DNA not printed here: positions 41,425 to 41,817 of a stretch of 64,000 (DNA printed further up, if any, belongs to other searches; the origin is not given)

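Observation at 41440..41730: Orphan transcription unit: consensus promoter to intrinsic terminator with no protein gene (candidate ~250-nt sRNA)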

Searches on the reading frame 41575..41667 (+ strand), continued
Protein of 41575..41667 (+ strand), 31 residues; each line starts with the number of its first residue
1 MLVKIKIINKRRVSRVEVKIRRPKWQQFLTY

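Call 98: find_encoding_contigs(protein=P0121, flank=5000, max_places=2)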
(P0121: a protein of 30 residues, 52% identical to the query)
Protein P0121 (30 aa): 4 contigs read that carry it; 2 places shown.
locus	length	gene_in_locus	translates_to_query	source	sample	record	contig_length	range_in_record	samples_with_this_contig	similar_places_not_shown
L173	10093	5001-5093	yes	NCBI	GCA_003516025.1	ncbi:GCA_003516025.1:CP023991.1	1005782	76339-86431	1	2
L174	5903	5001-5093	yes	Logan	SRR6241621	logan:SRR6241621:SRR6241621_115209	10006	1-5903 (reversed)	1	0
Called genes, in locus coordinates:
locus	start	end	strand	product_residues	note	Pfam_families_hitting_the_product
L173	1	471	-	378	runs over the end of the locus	PF13439:Glyco_transf_4, PF20706:GT4-conflict, PF00534:Glycos_transf_1, PF13692:Glyco_trans_1_4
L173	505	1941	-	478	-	PF13727:CoA_binding_3, PF02397:Bac_transf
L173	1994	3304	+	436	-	PF04932:Wzy_C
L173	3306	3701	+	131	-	PF04138:GtrA_DPMS_TM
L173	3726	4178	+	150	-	PF01726:LexA_DNA_bind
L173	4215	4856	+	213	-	PF01467:CTP_transf_like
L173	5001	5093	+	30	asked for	-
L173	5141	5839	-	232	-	PF13462:Thioredoxin_4, PF01323:DSBA, PF13743:Thioredoxin_5 (weak)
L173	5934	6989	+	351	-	PF00571:CBS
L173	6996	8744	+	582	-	PF01336:tRNA_anti-codon, PF00152:tRNA-synt_2, PF02938:GAD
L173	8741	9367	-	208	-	PF00730:HhH-GPD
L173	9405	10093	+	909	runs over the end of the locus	PF00873:ACR_tran, PF03176:MMPL, PF02355:SecD_SecF_C (faint), PF03176:MMPL (weak), PF00873:ACR_tran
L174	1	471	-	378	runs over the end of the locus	PF13439:Glyco_transf_4, PF20706:GT4-conflict, PF00534:Glycos_transf_1, PF13692:Glyco_trans_1_4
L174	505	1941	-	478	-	PF13727:CoA_binding_3, PF02397:Bac_transf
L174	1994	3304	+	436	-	PF04932:Wzy_C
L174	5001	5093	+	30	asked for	-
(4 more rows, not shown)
